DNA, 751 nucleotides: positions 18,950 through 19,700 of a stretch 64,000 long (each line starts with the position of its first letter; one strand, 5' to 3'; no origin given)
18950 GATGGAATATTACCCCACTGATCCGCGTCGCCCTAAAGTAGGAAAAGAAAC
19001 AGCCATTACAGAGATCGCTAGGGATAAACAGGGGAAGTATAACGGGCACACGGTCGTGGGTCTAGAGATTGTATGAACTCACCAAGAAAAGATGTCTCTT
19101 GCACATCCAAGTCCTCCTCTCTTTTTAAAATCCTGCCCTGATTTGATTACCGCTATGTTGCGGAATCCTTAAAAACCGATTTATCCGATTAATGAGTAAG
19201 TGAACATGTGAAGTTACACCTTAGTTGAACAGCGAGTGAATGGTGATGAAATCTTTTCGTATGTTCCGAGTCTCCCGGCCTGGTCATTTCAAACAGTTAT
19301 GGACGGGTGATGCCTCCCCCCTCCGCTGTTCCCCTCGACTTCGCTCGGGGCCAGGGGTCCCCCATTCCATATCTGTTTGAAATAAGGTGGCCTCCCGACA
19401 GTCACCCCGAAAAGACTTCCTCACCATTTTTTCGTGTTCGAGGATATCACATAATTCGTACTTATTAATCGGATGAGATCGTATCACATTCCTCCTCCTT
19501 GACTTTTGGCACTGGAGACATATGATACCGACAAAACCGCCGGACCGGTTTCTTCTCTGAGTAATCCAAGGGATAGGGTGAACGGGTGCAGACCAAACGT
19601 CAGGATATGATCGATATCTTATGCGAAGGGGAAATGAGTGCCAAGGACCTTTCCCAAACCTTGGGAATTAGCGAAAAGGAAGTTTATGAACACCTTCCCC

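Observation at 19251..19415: Family-A element copy A3: same architecture as A1/A2 but with completely different, still complementary, stem sequences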

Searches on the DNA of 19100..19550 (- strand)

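Call 7: search_rna_families(source=window, start=19100, end=19550, threshold=evalue, max_evalue=10, show_alignments=3)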
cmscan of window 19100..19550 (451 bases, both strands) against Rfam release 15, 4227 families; matches with E-value up to 10: 1.
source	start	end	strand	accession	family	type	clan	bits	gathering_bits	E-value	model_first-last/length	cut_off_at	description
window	19320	19351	+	RF02136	HTT-AS1_3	Gene; lncRNA;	-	11.7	70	9.9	1-60/60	no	HTT antisense RNA 1 conserved region 3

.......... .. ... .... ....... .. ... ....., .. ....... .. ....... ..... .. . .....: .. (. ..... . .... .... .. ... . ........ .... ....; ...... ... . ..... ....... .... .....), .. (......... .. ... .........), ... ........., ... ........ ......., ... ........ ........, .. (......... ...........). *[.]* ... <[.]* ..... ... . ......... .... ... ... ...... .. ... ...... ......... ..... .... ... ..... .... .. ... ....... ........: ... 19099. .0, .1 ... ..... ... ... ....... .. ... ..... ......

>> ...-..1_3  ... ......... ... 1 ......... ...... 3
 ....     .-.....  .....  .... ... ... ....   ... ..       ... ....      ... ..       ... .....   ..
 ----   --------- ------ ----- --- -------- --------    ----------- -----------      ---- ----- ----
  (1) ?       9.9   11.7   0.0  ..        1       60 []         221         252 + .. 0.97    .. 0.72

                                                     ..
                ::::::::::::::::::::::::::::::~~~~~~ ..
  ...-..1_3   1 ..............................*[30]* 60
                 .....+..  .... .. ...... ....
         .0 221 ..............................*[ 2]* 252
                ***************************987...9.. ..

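Call 44: build_rna_model(alignment_id=A4, structure=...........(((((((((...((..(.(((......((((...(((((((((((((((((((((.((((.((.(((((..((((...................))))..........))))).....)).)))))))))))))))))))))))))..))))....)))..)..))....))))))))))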
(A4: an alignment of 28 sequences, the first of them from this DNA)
Model R1 built from alignment A4 (28 sequences, 190 columns); structure: as given.
model positions 180; base pairs 55; branch points 0; effective number of sequences 1.51; information 0.591 bits per position. Calibrated on 0.2 Mb of random sequence (short: E-values are rough).
structure used (alignment columns):
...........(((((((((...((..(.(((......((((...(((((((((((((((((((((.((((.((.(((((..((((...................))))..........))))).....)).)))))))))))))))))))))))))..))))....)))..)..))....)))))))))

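Call 45: search_with_rna_model(model_id=R1, source=window, max_evalue=10, show_alignments=3)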
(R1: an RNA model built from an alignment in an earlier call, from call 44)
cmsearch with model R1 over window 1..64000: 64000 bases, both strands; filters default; matches with E-value up to 10: 7.
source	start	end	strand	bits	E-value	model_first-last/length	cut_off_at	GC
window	19250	19423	-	169.1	6.8e-43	1-180/180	no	0.56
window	59893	60072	-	158.2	5.2e-40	1-180/180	no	0.55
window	21113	21292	-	156.6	1.4e-39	1-180/180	no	0.56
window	19244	19417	+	24.5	0.00015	1-180/180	no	0.55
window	21146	21253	+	19.6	0.0031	39-147/180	no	0.56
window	59927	60032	+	14.1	0.091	40-146/180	no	0.52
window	25462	25512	+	9.9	1.2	1-180/180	no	0.55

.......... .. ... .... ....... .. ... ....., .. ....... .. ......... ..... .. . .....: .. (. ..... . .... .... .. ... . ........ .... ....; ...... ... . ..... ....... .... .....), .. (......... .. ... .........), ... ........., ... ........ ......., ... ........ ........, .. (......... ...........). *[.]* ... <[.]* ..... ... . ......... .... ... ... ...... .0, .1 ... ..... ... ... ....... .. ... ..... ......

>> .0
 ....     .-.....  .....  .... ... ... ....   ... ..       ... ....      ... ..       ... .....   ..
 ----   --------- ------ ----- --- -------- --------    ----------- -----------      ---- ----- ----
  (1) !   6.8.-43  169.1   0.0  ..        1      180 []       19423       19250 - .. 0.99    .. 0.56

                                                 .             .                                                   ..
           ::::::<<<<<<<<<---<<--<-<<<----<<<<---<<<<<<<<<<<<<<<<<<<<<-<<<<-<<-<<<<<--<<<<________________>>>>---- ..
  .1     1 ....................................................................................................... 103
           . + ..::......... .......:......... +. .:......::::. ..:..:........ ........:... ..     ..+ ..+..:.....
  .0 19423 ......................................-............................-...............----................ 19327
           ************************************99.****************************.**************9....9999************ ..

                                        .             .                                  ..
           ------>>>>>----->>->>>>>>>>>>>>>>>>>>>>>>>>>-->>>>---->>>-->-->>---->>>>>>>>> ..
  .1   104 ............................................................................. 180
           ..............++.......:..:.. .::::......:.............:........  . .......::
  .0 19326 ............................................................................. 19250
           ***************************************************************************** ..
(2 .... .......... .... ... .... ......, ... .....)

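Call 46: search_with_rna_model(model_id=R1, sources=[window, L001, L003, L004, L005, L006, L008, L009, L011, L012, L013, L014, L015, L016, L017, L018, L019, L021, L022, L024, L025, L026, L027, L028, L029, L030, L031, L032, L033, L034, L035, L036, L038, L039, L040, L041, L043, L045, L046, L047, L050, L051, L052, L053, L054, L055, L056, L057, L058, L059, L062, L063, L064, L065, L067, L068, L069, L071, L072, L073, L074, L076, L077, L078, L079, L080, L081, L082, L083, L086, L087, L089, L090, L091, L092, L093, L095, L096, L097, L098, L099, L103, L104, L105, L106, L108, L110, L112, L113, L114, L115, L116, L117, L118, L120, L123, L126, L127, L129, L130], max_evalue=0.001, make_alignment=true)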
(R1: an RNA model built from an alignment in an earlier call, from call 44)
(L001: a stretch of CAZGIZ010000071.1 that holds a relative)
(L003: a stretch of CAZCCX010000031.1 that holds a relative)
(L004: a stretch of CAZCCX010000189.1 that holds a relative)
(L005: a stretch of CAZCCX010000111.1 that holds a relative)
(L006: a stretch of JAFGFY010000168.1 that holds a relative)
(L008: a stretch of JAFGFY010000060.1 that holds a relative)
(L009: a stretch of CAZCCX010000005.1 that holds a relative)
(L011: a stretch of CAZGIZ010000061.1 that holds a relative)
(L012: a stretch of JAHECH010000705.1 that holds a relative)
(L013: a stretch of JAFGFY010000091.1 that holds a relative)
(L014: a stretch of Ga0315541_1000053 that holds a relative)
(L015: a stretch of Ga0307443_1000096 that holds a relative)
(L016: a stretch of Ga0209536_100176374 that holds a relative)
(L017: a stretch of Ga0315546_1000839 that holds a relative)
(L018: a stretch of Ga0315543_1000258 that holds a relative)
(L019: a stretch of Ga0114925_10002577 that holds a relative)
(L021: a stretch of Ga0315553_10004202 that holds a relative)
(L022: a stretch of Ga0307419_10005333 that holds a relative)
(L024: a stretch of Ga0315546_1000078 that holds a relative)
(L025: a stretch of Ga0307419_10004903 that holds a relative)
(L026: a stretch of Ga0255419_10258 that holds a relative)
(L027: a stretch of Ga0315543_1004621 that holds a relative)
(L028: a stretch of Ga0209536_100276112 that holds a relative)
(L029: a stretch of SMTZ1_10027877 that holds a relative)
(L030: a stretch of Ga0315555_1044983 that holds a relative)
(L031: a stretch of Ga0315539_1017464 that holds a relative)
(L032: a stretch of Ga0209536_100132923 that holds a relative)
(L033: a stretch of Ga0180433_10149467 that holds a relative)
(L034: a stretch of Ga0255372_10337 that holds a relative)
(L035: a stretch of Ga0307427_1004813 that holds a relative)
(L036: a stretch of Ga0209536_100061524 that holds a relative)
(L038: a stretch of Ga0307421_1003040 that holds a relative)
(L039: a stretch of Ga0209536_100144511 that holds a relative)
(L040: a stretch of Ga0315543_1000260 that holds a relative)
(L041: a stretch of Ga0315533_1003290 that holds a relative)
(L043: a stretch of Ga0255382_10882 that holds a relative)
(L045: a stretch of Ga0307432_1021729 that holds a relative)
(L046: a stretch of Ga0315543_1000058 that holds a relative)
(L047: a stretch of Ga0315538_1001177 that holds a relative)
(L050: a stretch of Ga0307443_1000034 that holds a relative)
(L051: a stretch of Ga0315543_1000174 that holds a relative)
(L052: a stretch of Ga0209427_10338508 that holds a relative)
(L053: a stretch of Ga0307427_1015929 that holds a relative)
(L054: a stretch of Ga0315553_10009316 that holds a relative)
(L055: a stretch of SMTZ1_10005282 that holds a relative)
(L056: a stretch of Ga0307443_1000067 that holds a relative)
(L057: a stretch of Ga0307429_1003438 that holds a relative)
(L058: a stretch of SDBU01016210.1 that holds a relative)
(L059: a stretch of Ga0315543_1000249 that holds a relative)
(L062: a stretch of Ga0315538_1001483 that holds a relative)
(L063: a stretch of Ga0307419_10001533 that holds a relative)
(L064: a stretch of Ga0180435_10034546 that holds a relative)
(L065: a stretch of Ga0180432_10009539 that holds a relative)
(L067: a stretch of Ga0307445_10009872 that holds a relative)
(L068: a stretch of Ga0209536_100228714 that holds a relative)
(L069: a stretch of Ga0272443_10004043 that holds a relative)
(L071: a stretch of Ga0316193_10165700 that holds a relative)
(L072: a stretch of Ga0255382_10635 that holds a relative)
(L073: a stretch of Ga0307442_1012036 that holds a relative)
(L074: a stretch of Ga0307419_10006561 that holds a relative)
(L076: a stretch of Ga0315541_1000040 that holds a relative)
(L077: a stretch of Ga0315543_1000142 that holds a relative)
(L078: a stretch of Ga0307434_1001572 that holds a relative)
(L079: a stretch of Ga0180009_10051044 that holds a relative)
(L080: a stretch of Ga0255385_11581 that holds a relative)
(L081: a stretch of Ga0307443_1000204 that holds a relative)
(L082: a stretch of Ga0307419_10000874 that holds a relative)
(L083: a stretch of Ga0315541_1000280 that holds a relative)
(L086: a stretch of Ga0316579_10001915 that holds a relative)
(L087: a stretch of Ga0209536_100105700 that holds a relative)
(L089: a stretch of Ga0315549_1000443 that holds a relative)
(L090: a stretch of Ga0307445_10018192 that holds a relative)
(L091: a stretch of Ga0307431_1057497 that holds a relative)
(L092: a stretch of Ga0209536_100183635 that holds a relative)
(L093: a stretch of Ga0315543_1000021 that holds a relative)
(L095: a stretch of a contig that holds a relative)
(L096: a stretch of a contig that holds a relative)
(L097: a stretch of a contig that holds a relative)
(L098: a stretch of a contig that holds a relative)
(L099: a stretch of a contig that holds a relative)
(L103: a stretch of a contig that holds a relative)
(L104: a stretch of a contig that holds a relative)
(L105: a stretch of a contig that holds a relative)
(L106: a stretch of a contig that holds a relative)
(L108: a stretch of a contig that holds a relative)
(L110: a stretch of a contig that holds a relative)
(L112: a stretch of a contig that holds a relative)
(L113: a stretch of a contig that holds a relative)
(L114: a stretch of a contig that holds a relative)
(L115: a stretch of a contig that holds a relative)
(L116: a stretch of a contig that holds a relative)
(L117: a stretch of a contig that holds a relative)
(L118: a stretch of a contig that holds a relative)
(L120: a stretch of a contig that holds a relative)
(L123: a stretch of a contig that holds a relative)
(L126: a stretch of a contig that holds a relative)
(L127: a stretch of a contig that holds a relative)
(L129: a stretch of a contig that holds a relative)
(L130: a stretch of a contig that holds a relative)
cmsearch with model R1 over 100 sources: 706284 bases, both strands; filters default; matches with E-value up to 0.001: 124.
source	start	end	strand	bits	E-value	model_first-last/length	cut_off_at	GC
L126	3907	4087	-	196.6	3.8e-49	1-180/180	no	0.55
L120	1123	1301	-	196.5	3.8e-49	1-180/180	no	0.62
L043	106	286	+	194.7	1.2e-48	1-180/180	no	0.57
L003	2821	3001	+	194.4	1.4e-48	1-180/180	no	0.55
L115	5203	5385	-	190.1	1.9e-47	1-180/180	no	0.57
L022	321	501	-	189.5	2.8e-47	1-180/180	no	0.55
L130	3819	4001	-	189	3.9e-47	1-180/180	no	0.61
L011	811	990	+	188.5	5.3e-47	1-180/180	no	0.56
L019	250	425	+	188.1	6.7e-47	1-180/180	no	0.56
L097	1553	1728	-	187.4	1e-46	1-180/180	no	0.57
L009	1708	1888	+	187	1.3e-46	1-180/180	no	0.56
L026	352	534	+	186.7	1.6e-46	1-180/180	no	0.58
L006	4944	5124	+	186.4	1.9e-46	1-180/180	no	0.54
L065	5699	5881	+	186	2.4e-46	1-180/180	no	0.58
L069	7039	7221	+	185.8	2.7e-46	1-180/180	no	0.6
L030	1844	2024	+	185.5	3.2e-46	1-180/180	no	0.56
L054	4632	4812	+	185.5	3.2e-46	1-180/180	no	0.56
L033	528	710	+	185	4.4e-46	1-180/180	no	0.55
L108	1604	1784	+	184.2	7.1e-46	1-180/180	no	0.56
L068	770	945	+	183.2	1.3e-45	1-180/180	no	0.54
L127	5593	5775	-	182.7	1.8e-45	1-180/180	no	0.6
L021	9090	9270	+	182.6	2e-45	1-180/180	no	0.54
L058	5681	5857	-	181.9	2.9e-45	1-180/180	no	0.6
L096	1376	1556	+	180.9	5.6e-45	1-180/180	no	0.52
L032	2469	2647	-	180.3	7.7e-45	1-180/180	no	0.59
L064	1830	2012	+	180.1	8.7e-45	1-180/180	no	0.57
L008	1394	1573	-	179.9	9.9e-45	1-180/180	no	0.54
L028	7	182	-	178.7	2.1e-44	1-180/180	no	0.57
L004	2723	2903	-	177.6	4.1e-44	1-180/180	no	0.54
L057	2436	2611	+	177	5.7e-44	1-180/180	no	0.56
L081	1964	2139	-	177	5.7e-44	1-180/180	no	0.56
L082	1224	1405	+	176.8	6.5e-44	1-180/180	no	0.55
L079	140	317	+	176.3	9.2e-44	1-180/180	no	0.57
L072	3883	4063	+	175.6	1.4e-43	1-180/180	no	0.52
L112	1208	1384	+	175.4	1.5e-43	1-180/180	no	0.58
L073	674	854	-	175.4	1.6e-43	1-180/180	no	0.52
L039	2210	2386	+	172.1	1.2e-42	1-180/180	no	0.55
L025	4268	4451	+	170.7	2.7e-42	1-180/180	no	0.57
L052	746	924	-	166.3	4e-41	1-180/180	no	0.58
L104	3175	3351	+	166.2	4.2e-41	1-180/180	no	0.57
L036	3506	3682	+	164.9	9.8e-41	1-180/180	no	0.59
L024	1031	1205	-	163.9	1.8e-40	1-180/180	no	0.59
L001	2751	2961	-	163.7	2.1e-40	1-180/180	no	0.59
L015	585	762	-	163.6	2.1e-40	1-180/180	no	0.62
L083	4960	5137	-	163.2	2.7e-40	1-180/180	no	0.61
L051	11246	11422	+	163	3e-40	1-180/180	no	0.58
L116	1089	1270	+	163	3.1e-40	1-180/180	no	0.58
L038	7055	7229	-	163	3.1e-40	1-180/180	no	0.6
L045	28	205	+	162.8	3.4e-40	1-180/180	no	0.61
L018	10524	10701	+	162.4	4.5e-40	1-180/180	no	0.62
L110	93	267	-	161.4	8e-40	1-180/180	no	0.57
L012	2359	2534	-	161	1e-39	1-180/180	no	0.58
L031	779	954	-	160.8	1.2e-39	1-180/180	no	0.6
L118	4040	4218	-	160.4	1.5e-39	1-180/180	no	0.61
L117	6552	6728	+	160.1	1.8e-39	1-180/180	no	0.6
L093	3767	3941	+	160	1.9e-39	1-180/180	no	0.61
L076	11608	11781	+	159.8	2.2e-39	1-180/180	no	0.61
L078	7100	7274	-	158.7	4.3e-39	1-180/180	no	0.61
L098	4345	4519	-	158.7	4.3e-39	1-180/180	no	0.61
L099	4120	4294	+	158.6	4.5e-39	1-180/180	no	0.62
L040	9133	9306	+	158.2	5.6e-39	1-180/180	no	0.6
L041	1212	1385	+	158.2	5.6e-39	1-180/180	no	0.6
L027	777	951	-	157.3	9.7e-39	1-180/180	no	0.61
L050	480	654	-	157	1.2e-38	1-180/180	no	0.62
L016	2093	2265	-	157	1.2e-38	1-180/180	no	0.55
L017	1533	1706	-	156.7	1.4e-38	1-180/180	no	0.61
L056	9918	10091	-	156.7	1.4e-38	1-180/180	no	0.61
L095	990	1191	+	156.5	1.6e-38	1-180/180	no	0.6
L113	1642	1818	-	156.2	2e-38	1-180/180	no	0.61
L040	3339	3517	-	154.8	4.7e-38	1-180/180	no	0.61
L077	1836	2010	-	154.4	5.9e-38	1-180/180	no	0.6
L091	650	825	-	154.2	6.5e-38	1-180/180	no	0.6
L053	653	826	+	154.1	7e-38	1-180/180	no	0.6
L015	4817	4994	-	153.2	1.2e-37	1-180/180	no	0.62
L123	446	618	+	153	1.3e-37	1-180/180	no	0.59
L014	5735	5908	-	153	1.4e-37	1-180/180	no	0.61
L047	4291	4467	+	152.4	1.9e-37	1-180/180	no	0.58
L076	13292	13467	-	151.4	3.6e-37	1-180/180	no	0.59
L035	4863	5036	-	150.4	6.9e-37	1-180/180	no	0.61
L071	233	410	+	149.7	1e-36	1-180/180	no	0.57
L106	8643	8823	-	149.4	1.2e-36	1-180/180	no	0.61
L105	4525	4713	-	149.2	1.4e-36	1-180/180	no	0.57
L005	992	1169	+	149.1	1.5e-36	1-180/180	no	0.58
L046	2693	2874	-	147.8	3.3e-36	1-180/180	no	0.62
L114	2889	3069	-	146.7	6.4e-36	1-180/180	no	0.6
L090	172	357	-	144.6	2.3e-35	1-180/180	no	0.6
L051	3083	3287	-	143.1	5.9e-35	1-180/180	no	0.6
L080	474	678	-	141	2.1e-34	1-180/180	no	0.58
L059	1214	1388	+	140.6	2.8e-34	1-180/180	no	0.61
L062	5378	5552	-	140.6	2.8e-34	1-180/180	no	0.61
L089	3299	3473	+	140.6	2.8e-34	1-180/180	no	0.61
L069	1676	1857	-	136.6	3e-33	1-180/180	no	0.57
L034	2199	2403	+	135.9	4.8e-33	1-180/180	no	0.58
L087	781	981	-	128.5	4.3e-31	1-180/180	no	0.58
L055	4604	4819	-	127.7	7.3e-31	1-180/180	no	0.61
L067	854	1053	+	122.5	1.7e-29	1-180/180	no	0.57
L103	2781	3035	+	120.4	6.2e-29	1-180/180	no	0.65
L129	1014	1226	-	104.8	8.6e-25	1-180/180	no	0.61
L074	2645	2746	+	100.9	9.3e-24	43-143/180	no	0.58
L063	4080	4246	-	100.5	1.2e-23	1-180/180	no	0.64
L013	1782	1919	+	92.8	1.3e-21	23-165/180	no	0.62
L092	634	810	+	91.9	2.2e-21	1-180/180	no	0.59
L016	1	128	-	86.2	7.3e-20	1-134/180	3'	0.58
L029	165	402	+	85.5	1.1e-19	1-180/180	no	0.63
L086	3185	3415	+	74.8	7.7e-17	1-180/180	no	0.68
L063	8881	9020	-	74.2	1.1e-16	21-165/180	no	0.62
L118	6738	6898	-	72.7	2.9e-16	1-180/180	no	0.61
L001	5074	5213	-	59.8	7.2e-13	41-180/180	5'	0.61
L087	775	975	+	33.8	5.9e-06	1-180/180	no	0.58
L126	73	188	-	32.8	1.1e-05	1-180/180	no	0.6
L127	5587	5769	+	30.1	5.7e-05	1-180/180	no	0.59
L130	3852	3963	+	29.6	7.8e-05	39-147/180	no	0.64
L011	817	996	-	29.4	8.5e-05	1-180/180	no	0.56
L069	7045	7227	-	28.7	0.00014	1-180/180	no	0.59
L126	3940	4049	+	27.8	0.00024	39-147/180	no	0.55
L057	2474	2578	-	27.7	0.00025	39-147/180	no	0.59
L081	1997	2101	+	27.7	0.00025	39-147/180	no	0.59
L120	1156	1263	+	27.5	0.00027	39-147/180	no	0.64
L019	256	431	-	26.7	0.00044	1-180/180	no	0.56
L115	5197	5379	+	26.4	0.00055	1-180/180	no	0.57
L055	4637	4780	+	26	0.00067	39-147/180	no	0.66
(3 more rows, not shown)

Alignment A5: 124 matches aligned to the model, 384 columns, each read 5' to 3' on its own strand. Consensus structure (alignment columns), stored with it:
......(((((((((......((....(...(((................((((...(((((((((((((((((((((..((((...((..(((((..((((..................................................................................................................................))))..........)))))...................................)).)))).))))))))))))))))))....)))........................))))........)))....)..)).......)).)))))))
